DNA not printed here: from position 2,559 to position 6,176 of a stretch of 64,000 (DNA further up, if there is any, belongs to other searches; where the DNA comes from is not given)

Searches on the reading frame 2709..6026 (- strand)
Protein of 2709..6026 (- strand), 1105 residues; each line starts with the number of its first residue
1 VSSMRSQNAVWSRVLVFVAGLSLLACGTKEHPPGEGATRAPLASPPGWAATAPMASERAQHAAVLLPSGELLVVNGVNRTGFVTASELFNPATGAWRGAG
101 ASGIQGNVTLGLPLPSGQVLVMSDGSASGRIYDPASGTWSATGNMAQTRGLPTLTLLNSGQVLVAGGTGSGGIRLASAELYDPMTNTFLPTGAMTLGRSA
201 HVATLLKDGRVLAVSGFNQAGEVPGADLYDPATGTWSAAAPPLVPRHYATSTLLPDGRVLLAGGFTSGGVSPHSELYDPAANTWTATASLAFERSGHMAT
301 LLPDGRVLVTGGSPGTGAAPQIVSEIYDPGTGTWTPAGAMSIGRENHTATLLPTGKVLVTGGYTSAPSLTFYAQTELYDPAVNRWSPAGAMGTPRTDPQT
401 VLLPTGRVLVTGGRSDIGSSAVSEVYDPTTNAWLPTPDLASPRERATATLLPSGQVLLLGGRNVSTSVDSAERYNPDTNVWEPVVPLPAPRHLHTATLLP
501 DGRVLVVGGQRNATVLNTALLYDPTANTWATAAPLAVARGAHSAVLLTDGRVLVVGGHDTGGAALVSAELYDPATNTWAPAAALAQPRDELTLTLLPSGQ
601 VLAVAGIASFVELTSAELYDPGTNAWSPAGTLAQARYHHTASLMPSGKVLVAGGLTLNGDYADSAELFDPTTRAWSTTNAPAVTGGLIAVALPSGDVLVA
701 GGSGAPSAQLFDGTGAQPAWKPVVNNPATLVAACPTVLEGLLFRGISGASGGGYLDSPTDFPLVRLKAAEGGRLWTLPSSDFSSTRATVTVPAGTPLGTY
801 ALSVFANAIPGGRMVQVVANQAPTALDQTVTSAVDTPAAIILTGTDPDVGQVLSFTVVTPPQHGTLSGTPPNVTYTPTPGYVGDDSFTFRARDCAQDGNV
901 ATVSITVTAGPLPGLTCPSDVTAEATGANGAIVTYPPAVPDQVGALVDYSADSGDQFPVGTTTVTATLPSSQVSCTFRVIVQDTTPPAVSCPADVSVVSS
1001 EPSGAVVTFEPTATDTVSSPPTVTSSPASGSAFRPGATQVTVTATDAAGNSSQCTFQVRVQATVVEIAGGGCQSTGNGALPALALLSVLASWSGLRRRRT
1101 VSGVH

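Call 63: search_protein_families(library=pfam, proteins=[window:2709-6026:-], max_evalue=0.01)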
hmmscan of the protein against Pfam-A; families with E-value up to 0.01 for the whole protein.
window:2709-6026:- (1105 aa): 15 families
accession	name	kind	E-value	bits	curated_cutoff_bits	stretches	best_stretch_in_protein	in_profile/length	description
PF13418.12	Kelch_4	-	6.2e-74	244.2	21.6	7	490-535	1-47/49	Galactose oxidase, central domain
PF01344.31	Kelch_1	-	1.9e-63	210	20.1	4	454-488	12-46/46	Kelch motif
PF13964.12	Kelch_6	-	2.1e-62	205.6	25.3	6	449-491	7-50/50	Kelch motif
PF24681.1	Kelch_KLHDC2_KLHL20_DRC7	-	3.6e-52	177.3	50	5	346-557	1-221/221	KLHDC2/KLHL20/DRC7 Kelch-repeats domain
PF13415.12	Kelch_3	-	1.1e-45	153.4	22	5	455-498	3-47/48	Galactose oxidase, central domain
PF07646.21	Kelch_2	-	5.2e-45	149.6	21.3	4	541-583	4-46/48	Kelch motif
PF25210.1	Kelch_FKB95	-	2.5e-29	103.2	70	4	492-582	33-124/268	FKB95, Kelch-repeats domain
PF24981.1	Beta-prop_ATRN-LZTR1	-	5.9e-29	101.7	50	3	473-681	19-254/289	Attractin/LZTR1 beta-propeller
PF07250.17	Glyoxal_oxid_N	-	1.2e-19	71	37.5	0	179-265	49-136/243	Glyoxal oxidase N-terminus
PF02494.22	HYR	-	2.7e-18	66.5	21.7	2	982-1060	1-81/81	HYR domain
PF17963.7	Big_9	-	1e-11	46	23.6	1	820-906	1-89/89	Bacterial Ig domain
PF24996.1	NANM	-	2.2e-09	37.1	45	1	479-559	41-126/350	N-acetylneuraminate epimerase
PF17892.7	Cadherin_5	-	2.5e-05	24.5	26.5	1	820-908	2-98/98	Cadherin-like domain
PF01144.29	CoA_trans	-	0.00013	21.9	23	0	202-224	8-29/217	Coenzyme A transferase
PF12768.13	Rax2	-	0.00019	21.3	28.8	0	619-710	58-151/254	Rax2 C-terminal beta propeller domain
